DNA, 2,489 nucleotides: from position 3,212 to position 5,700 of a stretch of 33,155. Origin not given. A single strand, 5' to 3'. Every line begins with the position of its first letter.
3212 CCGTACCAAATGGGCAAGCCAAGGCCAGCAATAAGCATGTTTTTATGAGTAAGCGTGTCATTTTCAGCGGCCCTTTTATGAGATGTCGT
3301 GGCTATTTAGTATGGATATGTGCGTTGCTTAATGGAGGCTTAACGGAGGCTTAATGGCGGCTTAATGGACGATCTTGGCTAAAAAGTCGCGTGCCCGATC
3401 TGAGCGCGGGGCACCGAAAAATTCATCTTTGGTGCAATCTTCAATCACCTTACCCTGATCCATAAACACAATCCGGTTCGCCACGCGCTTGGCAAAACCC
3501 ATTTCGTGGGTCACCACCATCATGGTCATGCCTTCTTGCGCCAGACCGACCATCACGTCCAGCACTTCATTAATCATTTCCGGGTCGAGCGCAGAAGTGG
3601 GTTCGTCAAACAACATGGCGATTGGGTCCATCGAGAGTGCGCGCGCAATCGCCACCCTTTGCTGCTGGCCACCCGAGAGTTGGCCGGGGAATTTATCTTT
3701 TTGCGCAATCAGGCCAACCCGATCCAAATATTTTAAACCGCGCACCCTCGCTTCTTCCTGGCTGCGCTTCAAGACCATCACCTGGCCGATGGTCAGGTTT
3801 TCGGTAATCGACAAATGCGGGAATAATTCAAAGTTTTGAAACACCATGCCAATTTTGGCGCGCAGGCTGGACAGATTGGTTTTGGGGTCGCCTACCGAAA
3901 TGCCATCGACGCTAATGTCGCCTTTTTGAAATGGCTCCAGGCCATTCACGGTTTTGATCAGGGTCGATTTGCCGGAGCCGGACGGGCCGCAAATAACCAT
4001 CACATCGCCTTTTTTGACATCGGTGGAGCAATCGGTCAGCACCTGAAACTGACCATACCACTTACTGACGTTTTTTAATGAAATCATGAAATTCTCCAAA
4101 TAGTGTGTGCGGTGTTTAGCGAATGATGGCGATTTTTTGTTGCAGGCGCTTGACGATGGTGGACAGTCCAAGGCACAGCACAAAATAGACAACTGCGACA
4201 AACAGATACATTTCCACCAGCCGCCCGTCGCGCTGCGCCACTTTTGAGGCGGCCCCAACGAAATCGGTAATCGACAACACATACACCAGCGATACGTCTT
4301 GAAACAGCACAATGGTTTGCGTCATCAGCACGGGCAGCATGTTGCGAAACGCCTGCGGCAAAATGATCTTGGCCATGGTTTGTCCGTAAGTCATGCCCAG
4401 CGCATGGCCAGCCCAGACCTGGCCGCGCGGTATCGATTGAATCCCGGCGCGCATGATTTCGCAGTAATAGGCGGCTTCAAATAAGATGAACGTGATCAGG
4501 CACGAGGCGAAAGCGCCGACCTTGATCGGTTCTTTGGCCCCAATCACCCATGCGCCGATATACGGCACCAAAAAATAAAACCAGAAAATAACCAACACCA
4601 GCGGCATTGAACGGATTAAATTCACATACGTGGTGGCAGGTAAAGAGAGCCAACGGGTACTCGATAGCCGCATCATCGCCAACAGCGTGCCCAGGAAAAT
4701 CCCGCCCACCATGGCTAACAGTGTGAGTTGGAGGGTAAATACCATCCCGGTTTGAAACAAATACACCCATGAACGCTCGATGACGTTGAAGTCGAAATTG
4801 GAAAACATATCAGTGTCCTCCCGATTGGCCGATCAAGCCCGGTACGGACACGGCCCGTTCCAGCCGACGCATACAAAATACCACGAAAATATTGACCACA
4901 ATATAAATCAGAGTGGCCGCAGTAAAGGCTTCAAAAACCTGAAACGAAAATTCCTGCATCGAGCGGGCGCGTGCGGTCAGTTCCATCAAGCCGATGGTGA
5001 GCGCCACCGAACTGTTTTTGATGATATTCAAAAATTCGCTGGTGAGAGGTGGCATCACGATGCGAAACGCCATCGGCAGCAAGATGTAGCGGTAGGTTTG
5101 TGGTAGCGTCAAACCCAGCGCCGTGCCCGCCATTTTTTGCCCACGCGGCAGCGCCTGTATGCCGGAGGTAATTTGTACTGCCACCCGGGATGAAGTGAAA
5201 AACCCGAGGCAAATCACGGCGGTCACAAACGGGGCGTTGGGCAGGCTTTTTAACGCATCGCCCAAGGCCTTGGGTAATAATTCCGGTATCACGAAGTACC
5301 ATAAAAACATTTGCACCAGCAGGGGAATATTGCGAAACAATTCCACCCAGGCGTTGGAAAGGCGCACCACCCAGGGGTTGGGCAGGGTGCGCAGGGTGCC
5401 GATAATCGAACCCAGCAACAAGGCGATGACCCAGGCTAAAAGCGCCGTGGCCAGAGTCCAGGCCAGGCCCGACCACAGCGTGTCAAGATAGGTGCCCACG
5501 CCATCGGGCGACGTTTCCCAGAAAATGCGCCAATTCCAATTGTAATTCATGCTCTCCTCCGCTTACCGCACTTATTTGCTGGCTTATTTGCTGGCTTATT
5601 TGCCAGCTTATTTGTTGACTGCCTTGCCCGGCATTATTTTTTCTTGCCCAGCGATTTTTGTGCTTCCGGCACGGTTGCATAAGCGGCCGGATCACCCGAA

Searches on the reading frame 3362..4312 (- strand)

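Call 14: search_protein_families(library=pfam, proteins=[window:3362-4312:-], max_evalue=0.001)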
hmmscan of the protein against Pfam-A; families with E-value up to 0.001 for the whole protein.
window:3362-4312:- (316 aa): 6 families
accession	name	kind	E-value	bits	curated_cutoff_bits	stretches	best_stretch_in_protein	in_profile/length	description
PF00005.33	ABC_tran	-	6.7e-34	117.9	25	1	92-240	1-137/137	ABC transporter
PF13304.12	AAA_21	-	9.4e-09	36.2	27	0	211-270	237-299/304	AAA domain, putative AbiEii toxin, Type IV TA system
PF02463.25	SMC_N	-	8.3e-07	29.1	40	1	103-280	25-208/220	RecF/RecN/SMC N terminal domain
PF03193.22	RsgA_GTPase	-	0.00017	21.9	30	1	99-134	104-138/174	RsgA GTPase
PF13555.12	AAA_29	-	0.00021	21.4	27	1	97-119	17-39/61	P-loop containing region of AAA domain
PF25201.1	nSTAND6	-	0.00034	21.1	27.7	1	86-165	2-78/148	Novel STAND NTPase 6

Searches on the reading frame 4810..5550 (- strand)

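Call 14: search_protein_families(library=pfam, proteins=[window:4810-5550:-], max_evalue=0.001)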
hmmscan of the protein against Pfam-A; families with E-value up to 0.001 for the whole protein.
window:4810-5550:- (246 aa): 1 family
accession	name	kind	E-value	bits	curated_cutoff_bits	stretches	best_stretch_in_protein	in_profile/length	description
PF00528.27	BPD_transp_1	-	2.3e-23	83.3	26.4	1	44-235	2-183/184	Binding-protein-dependent transport system inner membrane component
